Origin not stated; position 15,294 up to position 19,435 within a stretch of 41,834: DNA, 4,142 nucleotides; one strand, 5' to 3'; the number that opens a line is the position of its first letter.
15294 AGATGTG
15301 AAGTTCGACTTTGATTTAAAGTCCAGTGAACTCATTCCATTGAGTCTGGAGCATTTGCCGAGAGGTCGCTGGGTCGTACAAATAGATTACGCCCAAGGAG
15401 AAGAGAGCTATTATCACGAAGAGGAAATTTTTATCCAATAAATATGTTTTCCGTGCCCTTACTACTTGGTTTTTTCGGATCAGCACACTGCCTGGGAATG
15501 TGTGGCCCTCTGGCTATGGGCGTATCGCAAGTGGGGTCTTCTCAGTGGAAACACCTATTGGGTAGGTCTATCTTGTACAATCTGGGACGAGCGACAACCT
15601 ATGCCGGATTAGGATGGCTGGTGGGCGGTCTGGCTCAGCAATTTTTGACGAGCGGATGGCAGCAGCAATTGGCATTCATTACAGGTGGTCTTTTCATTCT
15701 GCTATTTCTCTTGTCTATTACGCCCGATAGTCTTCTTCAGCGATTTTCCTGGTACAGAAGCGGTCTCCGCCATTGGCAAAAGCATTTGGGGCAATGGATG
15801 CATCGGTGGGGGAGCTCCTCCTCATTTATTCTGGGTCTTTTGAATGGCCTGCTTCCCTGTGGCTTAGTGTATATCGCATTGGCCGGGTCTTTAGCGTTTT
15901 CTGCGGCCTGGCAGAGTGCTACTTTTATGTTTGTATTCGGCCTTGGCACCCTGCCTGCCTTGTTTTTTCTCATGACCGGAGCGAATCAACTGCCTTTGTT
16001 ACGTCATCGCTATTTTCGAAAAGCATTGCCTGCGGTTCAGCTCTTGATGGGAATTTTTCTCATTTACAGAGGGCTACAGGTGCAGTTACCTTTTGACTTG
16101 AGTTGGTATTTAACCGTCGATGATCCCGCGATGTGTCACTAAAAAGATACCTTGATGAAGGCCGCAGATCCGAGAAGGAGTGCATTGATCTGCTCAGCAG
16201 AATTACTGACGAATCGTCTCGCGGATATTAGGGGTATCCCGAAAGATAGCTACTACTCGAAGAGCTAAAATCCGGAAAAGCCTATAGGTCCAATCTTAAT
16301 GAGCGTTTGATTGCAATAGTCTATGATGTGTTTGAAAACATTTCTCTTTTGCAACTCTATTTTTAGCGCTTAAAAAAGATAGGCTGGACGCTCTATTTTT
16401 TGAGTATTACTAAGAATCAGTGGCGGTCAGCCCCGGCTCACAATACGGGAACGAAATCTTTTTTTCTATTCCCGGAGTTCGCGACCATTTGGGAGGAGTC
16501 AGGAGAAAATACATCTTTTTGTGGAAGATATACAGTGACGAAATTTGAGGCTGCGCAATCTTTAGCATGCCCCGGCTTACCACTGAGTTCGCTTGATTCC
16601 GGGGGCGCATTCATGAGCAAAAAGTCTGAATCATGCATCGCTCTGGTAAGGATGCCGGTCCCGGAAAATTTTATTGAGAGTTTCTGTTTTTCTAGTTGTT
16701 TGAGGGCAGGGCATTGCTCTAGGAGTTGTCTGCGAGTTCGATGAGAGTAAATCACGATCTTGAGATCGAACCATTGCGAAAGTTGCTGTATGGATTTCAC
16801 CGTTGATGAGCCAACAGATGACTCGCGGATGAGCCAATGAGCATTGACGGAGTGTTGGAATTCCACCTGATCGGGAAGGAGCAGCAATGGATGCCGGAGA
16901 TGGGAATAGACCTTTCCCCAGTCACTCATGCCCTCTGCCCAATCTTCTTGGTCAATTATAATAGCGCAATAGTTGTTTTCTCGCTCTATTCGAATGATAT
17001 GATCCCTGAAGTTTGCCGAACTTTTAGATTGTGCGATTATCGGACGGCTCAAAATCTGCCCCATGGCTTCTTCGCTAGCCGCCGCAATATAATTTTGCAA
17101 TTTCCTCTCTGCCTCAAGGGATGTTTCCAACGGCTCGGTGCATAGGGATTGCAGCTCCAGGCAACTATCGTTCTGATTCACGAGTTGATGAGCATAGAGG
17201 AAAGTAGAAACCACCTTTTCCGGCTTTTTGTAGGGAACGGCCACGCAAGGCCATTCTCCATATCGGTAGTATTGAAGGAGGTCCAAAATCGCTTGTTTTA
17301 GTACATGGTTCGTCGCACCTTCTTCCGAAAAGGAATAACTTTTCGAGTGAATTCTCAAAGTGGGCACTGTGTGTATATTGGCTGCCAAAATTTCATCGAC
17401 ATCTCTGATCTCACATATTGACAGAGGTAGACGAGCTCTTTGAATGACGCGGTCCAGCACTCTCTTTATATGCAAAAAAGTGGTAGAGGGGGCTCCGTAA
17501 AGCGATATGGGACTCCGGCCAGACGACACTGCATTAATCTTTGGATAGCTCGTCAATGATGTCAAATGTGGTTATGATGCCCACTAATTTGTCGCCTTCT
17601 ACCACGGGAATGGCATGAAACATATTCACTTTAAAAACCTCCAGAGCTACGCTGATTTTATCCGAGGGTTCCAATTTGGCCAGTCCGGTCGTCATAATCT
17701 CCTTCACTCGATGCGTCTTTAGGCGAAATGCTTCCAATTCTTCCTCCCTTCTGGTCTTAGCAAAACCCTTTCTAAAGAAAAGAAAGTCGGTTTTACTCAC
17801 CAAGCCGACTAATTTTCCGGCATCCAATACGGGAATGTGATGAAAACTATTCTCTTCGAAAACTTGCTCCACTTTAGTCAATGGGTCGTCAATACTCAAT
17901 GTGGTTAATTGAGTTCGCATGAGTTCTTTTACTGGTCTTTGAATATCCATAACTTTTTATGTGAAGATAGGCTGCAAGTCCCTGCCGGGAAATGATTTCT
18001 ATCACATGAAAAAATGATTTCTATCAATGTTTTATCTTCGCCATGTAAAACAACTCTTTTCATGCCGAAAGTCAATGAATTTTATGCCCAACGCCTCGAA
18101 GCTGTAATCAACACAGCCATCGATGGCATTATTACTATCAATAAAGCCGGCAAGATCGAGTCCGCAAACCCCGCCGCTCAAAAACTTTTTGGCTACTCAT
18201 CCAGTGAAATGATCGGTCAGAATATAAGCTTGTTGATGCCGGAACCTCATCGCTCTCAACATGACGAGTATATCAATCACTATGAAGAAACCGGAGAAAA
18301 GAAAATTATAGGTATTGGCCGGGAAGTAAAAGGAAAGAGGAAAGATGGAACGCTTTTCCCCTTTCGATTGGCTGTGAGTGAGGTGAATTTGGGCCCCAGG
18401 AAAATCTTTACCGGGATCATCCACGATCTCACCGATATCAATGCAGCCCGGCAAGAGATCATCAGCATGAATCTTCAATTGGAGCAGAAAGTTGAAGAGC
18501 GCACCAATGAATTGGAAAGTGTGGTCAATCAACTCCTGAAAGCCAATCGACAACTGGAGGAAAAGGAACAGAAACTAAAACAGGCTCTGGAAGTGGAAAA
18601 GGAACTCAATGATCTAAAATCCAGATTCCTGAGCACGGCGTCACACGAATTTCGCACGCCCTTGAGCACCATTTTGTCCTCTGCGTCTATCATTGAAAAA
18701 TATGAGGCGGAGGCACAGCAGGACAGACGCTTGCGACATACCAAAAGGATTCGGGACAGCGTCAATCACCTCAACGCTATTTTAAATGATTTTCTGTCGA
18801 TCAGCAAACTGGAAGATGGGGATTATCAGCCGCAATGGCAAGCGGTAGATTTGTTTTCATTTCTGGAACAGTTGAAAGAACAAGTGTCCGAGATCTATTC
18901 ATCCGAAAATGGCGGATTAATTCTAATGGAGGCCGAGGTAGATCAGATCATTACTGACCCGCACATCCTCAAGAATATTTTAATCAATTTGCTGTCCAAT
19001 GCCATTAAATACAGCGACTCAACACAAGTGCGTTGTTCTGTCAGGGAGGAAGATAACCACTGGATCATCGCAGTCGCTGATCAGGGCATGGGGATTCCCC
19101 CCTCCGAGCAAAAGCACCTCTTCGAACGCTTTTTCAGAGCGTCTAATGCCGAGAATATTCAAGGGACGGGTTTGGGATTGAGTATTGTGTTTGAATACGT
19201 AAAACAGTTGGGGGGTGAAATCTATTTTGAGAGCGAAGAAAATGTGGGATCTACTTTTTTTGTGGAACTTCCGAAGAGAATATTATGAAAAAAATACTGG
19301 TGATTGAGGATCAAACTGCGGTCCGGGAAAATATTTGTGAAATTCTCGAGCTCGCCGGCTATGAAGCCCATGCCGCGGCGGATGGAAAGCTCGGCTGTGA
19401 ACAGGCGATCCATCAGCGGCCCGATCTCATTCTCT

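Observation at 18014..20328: FixL-type haem-PAS O2-sensor kinase coupled to a REC-Crp/Fnr fusion regulator beside the cbb3 oxidase cluster: a possibly collapsed FixL-FixJ-FixK cascade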

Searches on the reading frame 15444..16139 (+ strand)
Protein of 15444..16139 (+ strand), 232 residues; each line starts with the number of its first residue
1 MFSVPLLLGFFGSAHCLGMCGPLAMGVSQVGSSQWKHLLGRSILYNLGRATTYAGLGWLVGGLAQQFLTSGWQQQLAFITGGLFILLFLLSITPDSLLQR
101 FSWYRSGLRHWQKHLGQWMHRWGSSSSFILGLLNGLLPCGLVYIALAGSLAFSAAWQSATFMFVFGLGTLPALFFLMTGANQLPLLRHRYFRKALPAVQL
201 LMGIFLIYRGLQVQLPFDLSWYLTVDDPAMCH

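Call 3: search_protein_families(library=pfam, proteins=[window:15444-16139:+], max_evalue=0.01)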
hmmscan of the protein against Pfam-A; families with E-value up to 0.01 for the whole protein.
window:15444-16139:+ (232 aa): 1 family
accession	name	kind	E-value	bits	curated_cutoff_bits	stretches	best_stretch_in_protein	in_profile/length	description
PF13386.12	DsbD_2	-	1.8e-41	142.7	24.9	1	6-204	3-198/199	Cytochrome C biogenesis protein transmembrane region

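Call 8: search_protein_families(library=ncbifam, proteins=[window:15444-16139:+], max_evalue=0.001)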
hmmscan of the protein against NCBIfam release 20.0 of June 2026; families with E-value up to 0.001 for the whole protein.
window:15444-16139:+ (232 aa): 1 family
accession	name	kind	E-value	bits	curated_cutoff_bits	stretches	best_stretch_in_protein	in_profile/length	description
NF040495.1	tranport_ArsG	equivalog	6.4e-07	29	200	1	34-175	40-180/225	aromatic aminobenezylarsenical efflux permease ArsG family transporter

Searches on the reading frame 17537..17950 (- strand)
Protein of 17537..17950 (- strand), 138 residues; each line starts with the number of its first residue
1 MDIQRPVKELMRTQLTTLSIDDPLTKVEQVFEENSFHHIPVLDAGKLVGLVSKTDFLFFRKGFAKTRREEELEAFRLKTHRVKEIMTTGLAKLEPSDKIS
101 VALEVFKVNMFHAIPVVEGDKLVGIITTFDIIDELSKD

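Call 3: search_protein_families(library=pfam, proteins=[window:17537-17950:-], max_evalue=0.01)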
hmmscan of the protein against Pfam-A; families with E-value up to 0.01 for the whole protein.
window:17537-17950:- (138 aa): 1 family
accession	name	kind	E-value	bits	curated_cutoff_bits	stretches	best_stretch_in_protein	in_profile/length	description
PF00571.33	CBS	-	7.4e-27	93.9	24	2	7-58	1-53/57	CBS domain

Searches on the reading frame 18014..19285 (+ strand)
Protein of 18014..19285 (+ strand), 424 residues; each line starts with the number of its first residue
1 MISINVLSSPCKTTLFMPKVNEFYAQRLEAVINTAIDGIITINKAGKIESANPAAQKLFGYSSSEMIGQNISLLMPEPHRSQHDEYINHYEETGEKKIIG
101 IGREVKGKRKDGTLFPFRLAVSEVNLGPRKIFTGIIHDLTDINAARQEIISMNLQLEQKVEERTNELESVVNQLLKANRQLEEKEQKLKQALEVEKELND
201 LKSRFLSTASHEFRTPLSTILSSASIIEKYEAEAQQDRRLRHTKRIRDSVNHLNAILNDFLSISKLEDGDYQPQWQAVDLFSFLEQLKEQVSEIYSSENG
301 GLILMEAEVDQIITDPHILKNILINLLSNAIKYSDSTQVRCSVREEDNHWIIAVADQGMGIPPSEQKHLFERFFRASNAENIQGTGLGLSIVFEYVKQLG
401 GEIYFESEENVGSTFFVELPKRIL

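Call 3: search_protein_families(library=pfam, proteins=[window:18014-19285:+], max_evalue=0.01)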
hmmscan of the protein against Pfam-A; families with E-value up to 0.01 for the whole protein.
window:18014-19285:+ (424 aa): 9 families
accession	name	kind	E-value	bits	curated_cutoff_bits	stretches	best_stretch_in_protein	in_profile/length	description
PF02518.31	HATPase_c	-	1.1e-27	97.1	26.4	1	315-422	2-110/111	Histidine kinase-, DNA gyrase B-, and HSP90-like ATPase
PF00989.32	PAS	-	2.8e-18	66.4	22.6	1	27-138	2-112/113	PAS fold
PF13426.13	PAS_9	-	1.1e-14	54.9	27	1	37-141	2-103/103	PAS domain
PF00512.31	HisKA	-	5.4e-14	52.4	26.9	1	202-269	2-66/66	His Kinase A (phospho-acceptor) domain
PF13188.13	PAS_8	-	4.9e-09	36.2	21.8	1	26-80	1-52/65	PAS domain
PF24820.1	Diguanyl_cycl_sensor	-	3e-08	34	28.1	1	32-138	2-109/109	Diguanylate cyclase-like sensor domain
PF14501.12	HATPase_c_5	-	8.9e-06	26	22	1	319-410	6-93/102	GHKL domain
PF08448.16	PAS_4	-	9.8e-06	26.2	23.1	1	36-93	5-62/110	PAS fold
PF07200.18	Mod_r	-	0.0041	17.6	30.1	1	137-197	33-92/146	Modifier of rudimentary (Mod(r)) protein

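Call 8: search_protein_families(library=ncbifam, proteins=[window:18014-19285:+], max_evalue=0.001)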
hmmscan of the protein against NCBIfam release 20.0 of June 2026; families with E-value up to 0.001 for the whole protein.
window:18014-19285:+ (424 aa): 93 families (the best 25 are shown)
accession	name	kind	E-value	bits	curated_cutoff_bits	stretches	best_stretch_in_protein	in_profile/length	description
NF047874.1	MASE3_PAS_HK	subfamily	2.3e-56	191.9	560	1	25-423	264-627/655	MASE3 domain-containing sensor histidine kinase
NF046044.1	PnpS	equivalog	6.9e-53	180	400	2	196-420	164-390/390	two-component system histidine kinase PnpS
NF045595.1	HK_scytonemin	equivalog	7e-52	176.7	865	1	183-422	396-636/637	scytonemin biosynthesis sensor histidine kinase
NF041777.1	sens_FixL_Rhizob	equivalog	2.8e-51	174.7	850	2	26-147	123-244/485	sensor protein FixL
TIGR02956.1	TMAO_torS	equivalog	5.6e-51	173.7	676.5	1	145-420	414-681/967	TMAO reductase system sensor histidine kinase/response regulator TorS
TIGR02966.1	phoR_proteo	equivalog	3e-48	164.6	334.2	2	196-418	108-332/333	phosphate regulon sensor histidine kinase PhoR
NF033092.0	HK_WalK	equivalog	5.5e-48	163.9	725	2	198-420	368-593/594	cell wall metabolism sensor histidine kinase WalK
NF038297.2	hybrid_HK_HrmK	equivalog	2.5e-43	148.6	725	1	148-421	181-457/607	hybrid histidine kinase/response regulator HrmK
NF011874.0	PRK15347.1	equivalog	3.5e-42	144.5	852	1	167-420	352-613/921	two component system sensor kinase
NF008468.0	PRK11360.1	equivalog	8e-41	140.1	646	2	205-421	399-608/616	two-component system sensor histidine kinase AtoS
NF040691.1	MtrAB_MtrB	equivalog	4e-40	138.3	450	1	185-422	254-493/507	MtrAB system histidine kinase MtrB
NF041832.1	near_NosP_CTERM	subfamily_domain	1.2e-39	136.4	400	1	199-421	4-225/370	NahK/ErcS family hybrid sensor histidine kinase/response regulator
NF045911.1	TCSHisKinNblS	equivalog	2.7e-39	135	1000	1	27-420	267-619/621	two-component system sensor histidine kinase NblS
NF041947.1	LuxQ_Vibrio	equivalog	2.3e-38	131.7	1200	1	167-420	438-695/843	quorum-sensing autoinducer 2 sensor kinase/phosphatase LuxQ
NF047465.1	hybrid_HK_LvrA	exception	4e-37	127.7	1200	1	146-420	146-421/819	hybrid histidine kinase/response regulator LvrA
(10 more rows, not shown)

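Call 9: search_solved_structures(query=window:18014-19285:+, max_evalue=0.00001, show_alignments=3)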
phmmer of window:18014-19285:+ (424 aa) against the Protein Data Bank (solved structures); distinct sequences matched with E-value up to 0.00001: 73 (the best 60 are shown).
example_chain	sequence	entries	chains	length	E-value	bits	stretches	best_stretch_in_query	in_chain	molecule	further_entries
5uht_A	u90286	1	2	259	1.9e-34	122.5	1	191-421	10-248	Sensor histidine kinase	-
2c2a_A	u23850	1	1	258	2e-34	122.5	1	191-421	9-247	SENSOR HISTIDINE KINASE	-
3dge_A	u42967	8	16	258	2e-34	122.5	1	191-421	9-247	Sensor protein | Histidine kinase | Sensor histidine kinase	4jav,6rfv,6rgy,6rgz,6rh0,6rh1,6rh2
4jas_A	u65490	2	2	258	3e-34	121.9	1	191-421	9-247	Histidine kinase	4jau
6azr_A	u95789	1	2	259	9.7e-34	120.2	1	191-421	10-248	Sensor histidine kinase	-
6rh7_A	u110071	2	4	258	4.9e-33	117.9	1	191-421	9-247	Sensor histidine kinase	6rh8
1dp6_A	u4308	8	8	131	3.1e-31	112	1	27-144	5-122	FIXL PROTEIN | SENSOR PROTEIN FIXL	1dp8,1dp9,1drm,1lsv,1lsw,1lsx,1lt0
2cmn_A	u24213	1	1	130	6.3e-31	111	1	27-144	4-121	SENSOR PROTEIN FIXL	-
1d06_A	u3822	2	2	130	9.5e-31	110.4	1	27-140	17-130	nitrogen fixation regulatory protein fixL | FIXL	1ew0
8js5_A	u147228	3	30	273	1.3e-30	109.9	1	27-146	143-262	Sensor protein FixL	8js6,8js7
1y28_A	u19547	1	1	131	2.1e-30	109.2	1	27-144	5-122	Sensor protein fixL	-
4u7n_A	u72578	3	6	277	1e-29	107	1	193-420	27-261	Histidine protein kinase sensor protein | Histidine kinase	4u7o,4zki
5c93_A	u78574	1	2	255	1e-29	107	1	195-420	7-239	Histidine kinase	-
1xj4_A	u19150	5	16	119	1.3e-29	106.7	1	36-144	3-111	Sensor protein fixL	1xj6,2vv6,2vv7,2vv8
1xj2_A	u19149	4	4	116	2.8e-29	105.6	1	37-144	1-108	Sensor protein fixL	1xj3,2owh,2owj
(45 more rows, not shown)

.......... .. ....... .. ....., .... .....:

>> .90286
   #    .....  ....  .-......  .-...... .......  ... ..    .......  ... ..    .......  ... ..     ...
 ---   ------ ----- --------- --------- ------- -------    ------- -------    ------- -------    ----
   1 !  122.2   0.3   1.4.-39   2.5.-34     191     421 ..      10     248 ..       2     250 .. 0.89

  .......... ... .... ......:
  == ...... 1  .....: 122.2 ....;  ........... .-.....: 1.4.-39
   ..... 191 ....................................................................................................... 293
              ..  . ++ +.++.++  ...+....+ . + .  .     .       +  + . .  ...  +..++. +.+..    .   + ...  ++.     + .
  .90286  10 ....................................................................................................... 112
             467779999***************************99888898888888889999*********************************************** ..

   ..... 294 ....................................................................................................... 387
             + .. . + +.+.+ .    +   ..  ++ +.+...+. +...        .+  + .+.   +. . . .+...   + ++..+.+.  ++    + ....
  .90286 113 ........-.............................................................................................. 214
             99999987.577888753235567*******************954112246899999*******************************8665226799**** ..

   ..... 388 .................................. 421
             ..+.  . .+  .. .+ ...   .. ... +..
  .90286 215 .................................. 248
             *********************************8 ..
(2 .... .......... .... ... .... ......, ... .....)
